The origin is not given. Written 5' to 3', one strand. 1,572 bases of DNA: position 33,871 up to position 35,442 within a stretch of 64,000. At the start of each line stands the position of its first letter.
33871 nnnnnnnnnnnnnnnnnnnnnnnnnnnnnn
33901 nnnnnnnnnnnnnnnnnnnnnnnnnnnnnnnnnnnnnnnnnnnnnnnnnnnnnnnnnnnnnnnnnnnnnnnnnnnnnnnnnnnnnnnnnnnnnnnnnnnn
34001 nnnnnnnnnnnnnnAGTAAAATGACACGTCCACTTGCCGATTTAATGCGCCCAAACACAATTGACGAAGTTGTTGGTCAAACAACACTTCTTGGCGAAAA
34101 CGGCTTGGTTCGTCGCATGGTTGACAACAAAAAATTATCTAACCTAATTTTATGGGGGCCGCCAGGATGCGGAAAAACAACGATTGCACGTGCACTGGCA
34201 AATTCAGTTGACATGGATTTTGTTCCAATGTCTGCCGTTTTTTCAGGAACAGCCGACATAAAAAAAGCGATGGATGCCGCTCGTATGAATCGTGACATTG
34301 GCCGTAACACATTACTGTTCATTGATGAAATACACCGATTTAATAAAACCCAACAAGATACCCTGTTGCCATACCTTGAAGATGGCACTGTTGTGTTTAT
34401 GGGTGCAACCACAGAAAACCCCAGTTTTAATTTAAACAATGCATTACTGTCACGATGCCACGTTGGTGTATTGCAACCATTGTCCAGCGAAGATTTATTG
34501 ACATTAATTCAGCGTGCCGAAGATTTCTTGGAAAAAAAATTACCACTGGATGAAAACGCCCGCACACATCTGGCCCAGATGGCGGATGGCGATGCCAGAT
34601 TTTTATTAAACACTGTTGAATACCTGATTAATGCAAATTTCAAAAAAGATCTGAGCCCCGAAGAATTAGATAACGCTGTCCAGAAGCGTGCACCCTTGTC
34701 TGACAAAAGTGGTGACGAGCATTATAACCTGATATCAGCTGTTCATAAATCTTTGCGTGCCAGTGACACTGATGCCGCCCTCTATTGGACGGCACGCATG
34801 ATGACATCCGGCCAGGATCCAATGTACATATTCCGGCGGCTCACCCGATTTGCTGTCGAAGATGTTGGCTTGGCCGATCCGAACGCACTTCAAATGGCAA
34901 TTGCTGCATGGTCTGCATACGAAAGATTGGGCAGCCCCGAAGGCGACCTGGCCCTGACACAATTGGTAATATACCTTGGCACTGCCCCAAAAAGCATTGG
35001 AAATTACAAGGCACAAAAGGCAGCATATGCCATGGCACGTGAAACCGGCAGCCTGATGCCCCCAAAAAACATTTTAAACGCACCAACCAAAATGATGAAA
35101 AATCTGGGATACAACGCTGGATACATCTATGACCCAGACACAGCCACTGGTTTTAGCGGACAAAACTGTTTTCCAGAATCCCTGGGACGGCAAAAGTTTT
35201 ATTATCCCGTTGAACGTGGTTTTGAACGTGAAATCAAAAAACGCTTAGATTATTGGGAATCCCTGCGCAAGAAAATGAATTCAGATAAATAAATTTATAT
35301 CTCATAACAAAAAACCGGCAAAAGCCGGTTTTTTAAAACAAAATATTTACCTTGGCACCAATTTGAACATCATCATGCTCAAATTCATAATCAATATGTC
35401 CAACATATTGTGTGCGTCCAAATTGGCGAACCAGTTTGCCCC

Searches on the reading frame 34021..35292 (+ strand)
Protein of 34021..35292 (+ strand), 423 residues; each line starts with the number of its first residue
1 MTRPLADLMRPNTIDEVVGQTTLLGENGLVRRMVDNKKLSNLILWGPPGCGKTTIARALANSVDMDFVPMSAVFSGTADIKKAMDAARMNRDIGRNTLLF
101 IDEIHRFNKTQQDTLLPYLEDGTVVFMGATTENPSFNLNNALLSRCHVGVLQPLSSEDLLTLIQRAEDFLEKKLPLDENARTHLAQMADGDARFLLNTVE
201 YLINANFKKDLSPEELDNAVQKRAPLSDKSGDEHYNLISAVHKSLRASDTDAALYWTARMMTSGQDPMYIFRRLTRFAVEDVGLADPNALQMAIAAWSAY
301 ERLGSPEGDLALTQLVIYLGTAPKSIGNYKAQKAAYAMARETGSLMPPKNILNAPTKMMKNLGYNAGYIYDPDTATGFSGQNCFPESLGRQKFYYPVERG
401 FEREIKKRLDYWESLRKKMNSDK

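Call 3: search_protein_families(library=pfam, proteins=[window:34021-35292:+], max_evalue=0.01)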
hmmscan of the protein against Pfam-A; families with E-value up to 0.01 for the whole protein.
window:34021-35292:+ (423 aa): 29 families (the best 25 are shown)
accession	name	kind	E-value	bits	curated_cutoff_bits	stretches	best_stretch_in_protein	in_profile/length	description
PF12002.13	MgsA_C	-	7.7e-59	198.8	27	1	248-412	2-166/167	MgsA AAA+ ATPase C terminal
PF16193.11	AAA_assoc_2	-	4.5e-23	81.7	34.3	1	171-246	2-81/81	AAA C-terminal domain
PF00004.35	AAA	-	9.7e-18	65.3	21.2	1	42-150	1-127/131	ATPase family associated with various cellular activities (AAA)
PF05496.18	RuvB_N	-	5e-16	59.3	27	1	9-126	1-115/159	Holliday junction DNA helicase RuvB P-loop domain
PF07728.20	AAA_5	-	1.4e-08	35.3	22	1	41-132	1-103/139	AAA domain (dynein-related subfamily)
PF01078.27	Mg_chelatase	-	2.1e-06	27.7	20.3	0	41-60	24-43/207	Magnesium chelatase, subunit ChlI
PF13173.12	AAA_14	-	3.6e-06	27.4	27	1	42-159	5-128/129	AAA domain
PF06068.19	TIP49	-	5.2e-06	26.3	23.8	1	14-82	23-95/347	TIP49 P-loop domain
PF00158.32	Sigma54_activat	-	7.4e-06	26.2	20.2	1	95-133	93-131/168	Sigma-54 interaction domain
PF13401.12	AAA_22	-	7.7e-06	26.7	27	1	41-96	7-57/130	AAA domain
PF13191.12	AAA_16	-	1.2e-05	26.3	32.6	1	32-66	18-51/167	AAA ATPase domain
PF14532.12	Sigma54_activ_2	-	1.7e-05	25.5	25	1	39-121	21-95/138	Sigma-54 interaction domain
PF04851.21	ResIII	-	7.5e-05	23.1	22.5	0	74-132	104-163/164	Type III restriction enzyme, res subunit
PF07724.20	AAA_2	-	0.00011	22.7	27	1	38-125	2-105/166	AAA domain (Cdc48 subfamily)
PF20720.3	nSTAND3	-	0.00013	22.1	27.2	1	40-85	18-62/155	Novel STAND NTPase 3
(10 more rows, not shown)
